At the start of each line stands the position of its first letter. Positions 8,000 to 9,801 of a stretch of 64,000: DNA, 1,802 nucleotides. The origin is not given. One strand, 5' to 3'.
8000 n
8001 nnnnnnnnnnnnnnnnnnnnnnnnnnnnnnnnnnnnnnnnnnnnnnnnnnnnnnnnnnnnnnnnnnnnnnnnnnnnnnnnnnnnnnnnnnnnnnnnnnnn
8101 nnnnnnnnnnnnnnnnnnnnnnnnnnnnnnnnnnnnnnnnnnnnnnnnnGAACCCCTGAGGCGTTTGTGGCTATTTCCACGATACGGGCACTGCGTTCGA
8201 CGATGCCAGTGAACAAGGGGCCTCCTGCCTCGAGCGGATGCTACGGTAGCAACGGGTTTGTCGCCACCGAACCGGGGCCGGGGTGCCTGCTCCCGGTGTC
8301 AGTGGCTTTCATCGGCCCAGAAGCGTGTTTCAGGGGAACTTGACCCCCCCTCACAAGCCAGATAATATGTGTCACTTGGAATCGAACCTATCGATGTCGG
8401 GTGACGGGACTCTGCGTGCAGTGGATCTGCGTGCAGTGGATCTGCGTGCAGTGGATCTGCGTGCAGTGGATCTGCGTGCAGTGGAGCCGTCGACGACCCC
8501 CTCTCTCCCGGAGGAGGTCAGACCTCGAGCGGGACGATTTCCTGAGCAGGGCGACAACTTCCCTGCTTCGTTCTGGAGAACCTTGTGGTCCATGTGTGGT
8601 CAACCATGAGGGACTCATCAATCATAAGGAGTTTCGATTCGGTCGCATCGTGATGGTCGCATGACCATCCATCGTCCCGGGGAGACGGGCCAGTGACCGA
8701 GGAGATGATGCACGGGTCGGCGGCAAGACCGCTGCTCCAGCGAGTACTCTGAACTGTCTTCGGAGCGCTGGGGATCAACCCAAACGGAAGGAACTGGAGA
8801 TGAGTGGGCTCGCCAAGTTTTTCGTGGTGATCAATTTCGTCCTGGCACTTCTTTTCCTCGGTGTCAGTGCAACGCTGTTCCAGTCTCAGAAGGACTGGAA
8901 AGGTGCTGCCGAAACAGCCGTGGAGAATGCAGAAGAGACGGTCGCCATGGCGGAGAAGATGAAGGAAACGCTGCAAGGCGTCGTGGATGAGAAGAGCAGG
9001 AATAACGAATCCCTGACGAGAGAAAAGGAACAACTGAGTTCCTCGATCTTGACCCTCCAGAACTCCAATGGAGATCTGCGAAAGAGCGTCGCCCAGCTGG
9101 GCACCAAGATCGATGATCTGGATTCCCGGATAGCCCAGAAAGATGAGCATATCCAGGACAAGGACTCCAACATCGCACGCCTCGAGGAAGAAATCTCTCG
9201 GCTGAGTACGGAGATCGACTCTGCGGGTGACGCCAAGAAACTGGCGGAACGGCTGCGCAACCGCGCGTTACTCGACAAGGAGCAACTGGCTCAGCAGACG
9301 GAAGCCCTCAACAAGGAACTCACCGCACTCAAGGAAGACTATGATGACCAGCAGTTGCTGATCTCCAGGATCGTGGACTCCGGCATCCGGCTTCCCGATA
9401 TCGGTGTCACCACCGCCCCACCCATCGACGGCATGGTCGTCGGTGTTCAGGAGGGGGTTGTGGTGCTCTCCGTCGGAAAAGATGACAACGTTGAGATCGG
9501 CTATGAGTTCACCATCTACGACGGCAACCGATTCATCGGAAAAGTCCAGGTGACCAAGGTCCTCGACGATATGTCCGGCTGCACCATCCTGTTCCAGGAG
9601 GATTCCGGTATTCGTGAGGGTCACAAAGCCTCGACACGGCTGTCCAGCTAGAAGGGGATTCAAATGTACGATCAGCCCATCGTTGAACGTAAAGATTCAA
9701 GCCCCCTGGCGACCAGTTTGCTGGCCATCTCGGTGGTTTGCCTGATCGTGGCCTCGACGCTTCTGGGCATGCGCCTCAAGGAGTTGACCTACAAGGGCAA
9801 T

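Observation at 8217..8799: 5 x 15-bp perfect direct-repeat array with embedded near-palindromes in a 580-bp divergent intergenic region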

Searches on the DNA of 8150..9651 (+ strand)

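Call 7: search_rna_families(source=window, start=8150, end=8850, threshold=evalue, max_evalue=10, show_alignments=2)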
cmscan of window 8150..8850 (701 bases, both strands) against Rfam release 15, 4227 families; matches with E-value up to 10: 2.
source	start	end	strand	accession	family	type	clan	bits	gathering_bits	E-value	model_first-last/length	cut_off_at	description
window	8265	8304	+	RF03455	mir-9847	Gene; miRNA;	-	18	74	0.38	16-61/75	no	mir-9847 microRNA precursor family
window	8423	8458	+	RF02812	asponA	Gene; antisense;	-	8.8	113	4.4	48-83/295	no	anti ponA RNA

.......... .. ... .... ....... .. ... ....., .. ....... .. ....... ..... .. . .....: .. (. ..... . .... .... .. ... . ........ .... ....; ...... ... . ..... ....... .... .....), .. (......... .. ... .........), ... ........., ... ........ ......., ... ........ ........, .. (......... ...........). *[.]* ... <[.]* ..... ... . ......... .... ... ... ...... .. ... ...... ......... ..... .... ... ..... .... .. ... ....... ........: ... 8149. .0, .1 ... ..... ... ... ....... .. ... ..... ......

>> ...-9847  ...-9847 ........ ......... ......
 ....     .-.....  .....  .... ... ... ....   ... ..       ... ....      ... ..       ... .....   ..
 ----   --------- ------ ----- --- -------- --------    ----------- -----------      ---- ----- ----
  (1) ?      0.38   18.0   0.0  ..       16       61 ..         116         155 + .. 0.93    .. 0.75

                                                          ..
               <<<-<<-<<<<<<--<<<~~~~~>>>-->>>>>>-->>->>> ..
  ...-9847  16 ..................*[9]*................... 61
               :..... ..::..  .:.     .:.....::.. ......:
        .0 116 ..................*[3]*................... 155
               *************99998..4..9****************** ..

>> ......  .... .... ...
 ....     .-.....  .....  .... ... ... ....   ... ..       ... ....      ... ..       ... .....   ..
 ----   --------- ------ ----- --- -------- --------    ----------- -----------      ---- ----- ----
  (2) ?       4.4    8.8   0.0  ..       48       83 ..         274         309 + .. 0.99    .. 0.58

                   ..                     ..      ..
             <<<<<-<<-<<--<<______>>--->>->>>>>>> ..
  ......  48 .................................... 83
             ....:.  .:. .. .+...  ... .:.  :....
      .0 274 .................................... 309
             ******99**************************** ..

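Call 70: search_rna_families(sources=[L006, L013, L016, L021, L024, L028, L031, L033], threshold=evalue, max_evalue=1)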
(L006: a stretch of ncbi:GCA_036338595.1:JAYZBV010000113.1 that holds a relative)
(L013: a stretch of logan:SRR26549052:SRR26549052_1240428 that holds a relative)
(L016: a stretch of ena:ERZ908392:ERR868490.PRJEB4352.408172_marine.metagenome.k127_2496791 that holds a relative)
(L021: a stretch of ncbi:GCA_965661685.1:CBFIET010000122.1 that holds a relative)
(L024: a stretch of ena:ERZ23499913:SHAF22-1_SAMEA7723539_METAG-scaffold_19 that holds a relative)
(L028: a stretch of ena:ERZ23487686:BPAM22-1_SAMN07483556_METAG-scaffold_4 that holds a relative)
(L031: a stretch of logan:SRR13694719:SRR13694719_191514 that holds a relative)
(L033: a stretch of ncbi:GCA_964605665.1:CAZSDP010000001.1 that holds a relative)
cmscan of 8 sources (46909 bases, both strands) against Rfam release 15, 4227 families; matches with E-value up to 1: 1.
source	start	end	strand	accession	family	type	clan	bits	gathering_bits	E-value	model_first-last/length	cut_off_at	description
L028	4128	4250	+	RF00387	IRES_FGF1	Cis-reg; IRES;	-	25.5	38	0.2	1-162/162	no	FGF-1 internal ribosome entry site (IRES)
